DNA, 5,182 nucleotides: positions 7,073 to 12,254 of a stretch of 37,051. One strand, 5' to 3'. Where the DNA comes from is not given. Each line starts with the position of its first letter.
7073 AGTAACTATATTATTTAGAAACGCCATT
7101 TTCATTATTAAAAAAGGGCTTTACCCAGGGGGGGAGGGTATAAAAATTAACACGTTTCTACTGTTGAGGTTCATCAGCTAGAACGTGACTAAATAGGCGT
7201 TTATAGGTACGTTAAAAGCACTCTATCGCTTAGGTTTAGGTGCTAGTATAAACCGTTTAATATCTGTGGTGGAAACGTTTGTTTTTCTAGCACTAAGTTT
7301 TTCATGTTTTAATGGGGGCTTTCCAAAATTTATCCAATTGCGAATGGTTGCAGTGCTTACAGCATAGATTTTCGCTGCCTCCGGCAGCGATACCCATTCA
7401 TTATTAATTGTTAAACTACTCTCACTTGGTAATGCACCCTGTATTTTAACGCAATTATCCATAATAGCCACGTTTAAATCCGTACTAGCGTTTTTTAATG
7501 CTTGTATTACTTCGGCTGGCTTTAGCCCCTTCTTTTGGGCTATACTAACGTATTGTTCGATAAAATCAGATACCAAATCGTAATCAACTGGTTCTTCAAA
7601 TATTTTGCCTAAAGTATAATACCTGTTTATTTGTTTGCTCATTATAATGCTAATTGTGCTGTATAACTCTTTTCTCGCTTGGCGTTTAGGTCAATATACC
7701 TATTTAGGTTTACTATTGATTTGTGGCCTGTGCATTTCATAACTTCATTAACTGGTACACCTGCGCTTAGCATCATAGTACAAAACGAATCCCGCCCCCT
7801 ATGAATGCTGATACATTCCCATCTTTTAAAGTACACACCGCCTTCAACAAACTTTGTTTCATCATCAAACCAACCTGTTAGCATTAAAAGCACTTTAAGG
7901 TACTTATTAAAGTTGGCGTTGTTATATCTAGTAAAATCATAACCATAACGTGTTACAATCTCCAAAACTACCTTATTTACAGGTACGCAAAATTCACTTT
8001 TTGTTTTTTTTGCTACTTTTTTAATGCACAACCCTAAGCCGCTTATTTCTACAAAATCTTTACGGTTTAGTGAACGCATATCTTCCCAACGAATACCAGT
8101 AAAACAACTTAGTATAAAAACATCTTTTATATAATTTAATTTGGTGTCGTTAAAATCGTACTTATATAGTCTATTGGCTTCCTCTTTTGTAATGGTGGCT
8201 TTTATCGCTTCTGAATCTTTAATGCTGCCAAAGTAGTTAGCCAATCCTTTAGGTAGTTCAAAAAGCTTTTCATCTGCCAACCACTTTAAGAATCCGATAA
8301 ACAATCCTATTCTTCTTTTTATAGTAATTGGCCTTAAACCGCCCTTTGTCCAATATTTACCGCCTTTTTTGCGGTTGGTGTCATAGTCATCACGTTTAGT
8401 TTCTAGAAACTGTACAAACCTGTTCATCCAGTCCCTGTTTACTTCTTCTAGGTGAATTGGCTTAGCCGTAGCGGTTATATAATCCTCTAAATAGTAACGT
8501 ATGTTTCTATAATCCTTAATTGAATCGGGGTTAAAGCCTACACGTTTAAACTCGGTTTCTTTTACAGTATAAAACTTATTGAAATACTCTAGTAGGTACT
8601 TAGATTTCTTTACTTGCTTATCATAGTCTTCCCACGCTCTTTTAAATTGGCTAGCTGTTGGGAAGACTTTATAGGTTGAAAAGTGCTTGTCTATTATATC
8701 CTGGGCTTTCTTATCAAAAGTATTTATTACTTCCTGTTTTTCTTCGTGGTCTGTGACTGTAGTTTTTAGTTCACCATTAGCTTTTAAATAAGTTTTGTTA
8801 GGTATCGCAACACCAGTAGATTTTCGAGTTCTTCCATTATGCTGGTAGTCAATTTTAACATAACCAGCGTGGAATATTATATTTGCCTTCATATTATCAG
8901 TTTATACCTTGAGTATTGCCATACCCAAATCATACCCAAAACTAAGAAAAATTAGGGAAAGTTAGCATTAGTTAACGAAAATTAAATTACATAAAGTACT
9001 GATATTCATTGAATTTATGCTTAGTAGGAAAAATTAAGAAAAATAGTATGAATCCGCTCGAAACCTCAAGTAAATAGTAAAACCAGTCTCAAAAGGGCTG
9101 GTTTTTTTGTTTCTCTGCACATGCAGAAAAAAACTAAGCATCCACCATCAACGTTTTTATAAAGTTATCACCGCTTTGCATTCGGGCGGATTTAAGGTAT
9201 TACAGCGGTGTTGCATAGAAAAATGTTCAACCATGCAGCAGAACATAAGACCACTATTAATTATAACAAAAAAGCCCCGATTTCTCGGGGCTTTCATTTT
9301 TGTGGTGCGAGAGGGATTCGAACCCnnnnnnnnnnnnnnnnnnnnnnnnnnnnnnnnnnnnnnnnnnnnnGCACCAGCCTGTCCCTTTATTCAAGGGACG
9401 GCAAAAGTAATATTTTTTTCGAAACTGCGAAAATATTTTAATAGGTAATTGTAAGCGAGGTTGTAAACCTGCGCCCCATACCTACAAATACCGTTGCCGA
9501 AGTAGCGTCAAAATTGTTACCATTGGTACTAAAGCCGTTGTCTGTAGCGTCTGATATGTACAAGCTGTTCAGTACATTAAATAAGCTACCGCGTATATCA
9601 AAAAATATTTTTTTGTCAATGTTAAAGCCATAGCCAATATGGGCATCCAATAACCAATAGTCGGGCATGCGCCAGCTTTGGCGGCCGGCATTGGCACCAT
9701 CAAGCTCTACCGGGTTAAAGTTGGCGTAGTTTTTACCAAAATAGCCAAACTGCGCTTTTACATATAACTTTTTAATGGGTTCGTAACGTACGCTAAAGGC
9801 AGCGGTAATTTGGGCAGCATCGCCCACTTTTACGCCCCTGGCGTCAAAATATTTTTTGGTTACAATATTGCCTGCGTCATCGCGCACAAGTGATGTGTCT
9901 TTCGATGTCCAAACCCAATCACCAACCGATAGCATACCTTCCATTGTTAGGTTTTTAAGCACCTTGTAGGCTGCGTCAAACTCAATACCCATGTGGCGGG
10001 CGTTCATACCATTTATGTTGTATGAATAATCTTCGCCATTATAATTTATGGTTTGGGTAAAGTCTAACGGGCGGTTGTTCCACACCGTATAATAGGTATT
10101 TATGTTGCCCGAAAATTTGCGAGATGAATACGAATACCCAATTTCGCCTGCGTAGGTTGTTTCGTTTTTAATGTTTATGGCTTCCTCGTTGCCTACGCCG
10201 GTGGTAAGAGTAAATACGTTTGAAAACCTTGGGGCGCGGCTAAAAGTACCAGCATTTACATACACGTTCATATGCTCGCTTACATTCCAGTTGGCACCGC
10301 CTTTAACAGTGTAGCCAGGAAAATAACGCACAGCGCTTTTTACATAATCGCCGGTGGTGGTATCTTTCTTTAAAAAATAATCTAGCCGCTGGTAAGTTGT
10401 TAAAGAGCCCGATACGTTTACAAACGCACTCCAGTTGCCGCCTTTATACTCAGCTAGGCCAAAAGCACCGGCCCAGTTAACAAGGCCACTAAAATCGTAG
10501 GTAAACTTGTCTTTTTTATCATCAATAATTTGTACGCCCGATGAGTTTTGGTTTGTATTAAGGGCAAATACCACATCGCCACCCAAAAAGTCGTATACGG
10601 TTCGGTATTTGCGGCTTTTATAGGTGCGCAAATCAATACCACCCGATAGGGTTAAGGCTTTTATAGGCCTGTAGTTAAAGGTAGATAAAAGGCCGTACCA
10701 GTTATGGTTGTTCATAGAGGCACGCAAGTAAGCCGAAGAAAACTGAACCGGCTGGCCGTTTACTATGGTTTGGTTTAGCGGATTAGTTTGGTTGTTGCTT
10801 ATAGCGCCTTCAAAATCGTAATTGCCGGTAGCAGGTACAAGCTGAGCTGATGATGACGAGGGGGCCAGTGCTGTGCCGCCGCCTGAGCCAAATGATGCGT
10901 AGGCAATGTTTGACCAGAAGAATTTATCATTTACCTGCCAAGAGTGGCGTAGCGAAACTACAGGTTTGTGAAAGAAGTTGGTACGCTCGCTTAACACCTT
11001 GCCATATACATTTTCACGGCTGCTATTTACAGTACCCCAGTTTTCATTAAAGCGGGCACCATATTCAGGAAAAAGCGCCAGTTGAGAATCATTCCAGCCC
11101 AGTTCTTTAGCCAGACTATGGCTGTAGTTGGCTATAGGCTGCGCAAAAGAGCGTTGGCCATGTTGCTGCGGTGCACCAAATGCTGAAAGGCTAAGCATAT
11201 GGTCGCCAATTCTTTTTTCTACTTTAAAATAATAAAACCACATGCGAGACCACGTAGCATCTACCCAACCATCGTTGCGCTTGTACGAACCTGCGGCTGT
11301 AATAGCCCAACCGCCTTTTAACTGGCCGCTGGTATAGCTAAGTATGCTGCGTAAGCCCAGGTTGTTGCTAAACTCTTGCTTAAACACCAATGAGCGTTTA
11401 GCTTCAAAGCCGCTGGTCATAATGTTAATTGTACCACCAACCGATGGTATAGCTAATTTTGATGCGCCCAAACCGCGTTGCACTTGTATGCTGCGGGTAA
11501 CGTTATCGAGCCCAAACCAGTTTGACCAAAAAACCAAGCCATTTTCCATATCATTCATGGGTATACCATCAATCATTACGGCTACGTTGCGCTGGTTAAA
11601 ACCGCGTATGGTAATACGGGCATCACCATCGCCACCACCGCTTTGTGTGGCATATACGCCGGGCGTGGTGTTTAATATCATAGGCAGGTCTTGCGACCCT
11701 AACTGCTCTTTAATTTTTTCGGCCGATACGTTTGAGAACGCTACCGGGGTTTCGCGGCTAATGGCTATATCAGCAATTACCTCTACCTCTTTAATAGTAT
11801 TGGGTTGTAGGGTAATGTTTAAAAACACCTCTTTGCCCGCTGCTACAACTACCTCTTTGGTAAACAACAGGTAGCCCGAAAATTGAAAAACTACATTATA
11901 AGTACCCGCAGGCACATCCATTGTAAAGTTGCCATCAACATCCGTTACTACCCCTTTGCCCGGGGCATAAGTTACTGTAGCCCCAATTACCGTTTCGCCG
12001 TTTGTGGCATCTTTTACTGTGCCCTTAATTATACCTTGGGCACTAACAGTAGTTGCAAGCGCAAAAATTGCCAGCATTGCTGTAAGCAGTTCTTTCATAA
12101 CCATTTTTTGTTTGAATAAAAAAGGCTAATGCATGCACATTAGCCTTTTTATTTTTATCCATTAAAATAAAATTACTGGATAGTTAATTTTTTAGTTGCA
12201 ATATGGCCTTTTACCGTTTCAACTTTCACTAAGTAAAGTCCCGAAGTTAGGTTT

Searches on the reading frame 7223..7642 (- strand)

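Call 6: search_protein_families(library=pfam, proteins=[window:7223-7642:-], max_evalue=0.01)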
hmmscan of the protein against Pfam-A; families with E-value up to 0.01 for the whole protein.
window:7223-7642:- (139 aa): 1 family
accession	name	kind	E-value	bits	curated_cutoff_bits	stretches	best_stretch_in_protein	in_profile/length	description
PF12728.13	HTH_17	-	0.00088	19.9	27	1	83-108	1-26/51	Helix-turn-helix domain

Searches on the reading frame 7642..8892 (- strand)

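Call 6: search_protein_families(library=pfam, proteins=[window:7642-8892:-], max_evalue=0.01)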
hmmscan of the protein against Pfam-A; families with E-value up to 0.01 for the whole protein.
window:7642-8892:- (416 aa): 2 families
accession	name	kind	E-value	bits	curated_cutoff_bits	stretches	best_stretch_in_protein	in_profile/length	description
PF00589.27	Phage_integrase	-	1.1e-11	45.2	27.1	1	234-405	3-171/172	Phage integrase family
PF13102.12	Phage_int_SAM_5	-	3.1e-05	24.7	22.3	1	100-182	2-59/98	Phage integrase SAM-like domain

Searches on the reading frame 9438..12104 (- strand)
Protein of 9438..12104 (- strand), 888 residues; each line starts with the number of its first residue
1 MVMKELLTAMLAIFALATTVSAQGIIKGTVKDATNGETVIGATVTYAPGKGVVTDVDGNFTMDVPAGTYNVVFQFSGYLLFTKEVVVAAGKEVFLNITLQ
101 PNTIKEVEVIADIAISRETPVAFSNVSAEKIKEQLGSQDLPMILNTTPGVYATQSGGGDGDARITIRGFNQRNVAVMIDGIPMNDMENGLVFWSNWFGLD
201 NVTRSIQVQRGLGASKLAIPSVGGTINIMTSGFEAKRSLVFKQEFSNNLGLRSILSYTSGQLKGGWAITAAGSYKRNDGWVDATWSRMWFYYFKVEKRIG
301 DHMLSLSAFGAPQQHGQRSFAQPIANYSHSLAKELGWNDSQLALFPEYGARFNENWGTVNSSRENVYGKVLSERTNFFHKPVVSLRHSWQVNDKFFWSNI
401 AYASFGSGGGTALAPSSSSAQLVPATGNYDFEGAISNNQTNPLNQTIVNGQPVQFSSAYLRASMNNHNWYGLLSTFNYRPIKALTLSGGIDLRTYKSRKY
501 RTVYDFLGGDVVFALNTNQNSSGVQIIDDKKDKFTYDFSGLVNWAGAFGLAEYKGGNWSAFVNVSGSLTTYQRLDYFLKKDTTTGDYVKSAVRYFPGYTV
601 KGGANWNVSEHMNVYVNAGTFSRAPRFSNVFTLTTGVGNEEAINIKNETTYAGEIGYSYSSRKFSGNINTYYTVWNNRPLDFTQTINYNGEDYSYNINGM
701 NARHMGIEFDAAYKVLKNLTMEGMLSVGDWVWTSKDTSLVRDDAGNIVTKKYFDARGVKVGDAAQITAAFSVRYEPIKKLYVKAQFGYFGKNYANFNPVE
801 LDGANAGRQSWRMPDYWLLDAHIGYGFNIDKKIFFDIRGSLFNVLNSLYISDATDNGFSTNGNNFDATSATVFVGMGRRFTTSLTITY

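Call 6: search_protein_families(library=pfam, proteins=[window:9438-12104:-], max_evalue=0.01)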
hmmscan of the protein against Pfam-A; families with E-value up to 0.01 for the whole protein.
window:9438-12104:- (888 aa): 6 families
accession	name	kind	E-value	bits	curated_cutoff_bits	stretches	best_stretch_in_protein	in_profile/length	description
PF07715.20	Plug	-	8.5e-16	58.8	23.9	1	117-224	3-106/107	TonB-dependent Receptor Plug Domain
PF13620.12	CarboxypepD_reg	-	1.7e-14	54.4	32.3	1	26-100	2-82/82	Carboxypeptidase regulatory-like domain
PF13715.12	CarbopepD_reg_2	-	2.7e-14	53.4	32.2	1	26-109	1-86/88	CarboxypepD_reg-like domain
PF00593.30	TonB_dep_Rec_b-barrel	-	2e-11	44.9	27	1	375-843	55-435/436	TonB dependent receptor-like, beta-barrel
PF08308.17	PEGA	-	0.0013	19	20.8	1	62-101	29-69/71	PEGA domain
PF12985.13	DUF3869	-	0.0019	18.8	24.5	1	19-89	1-70/85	Domain of unknown function (DUF3869)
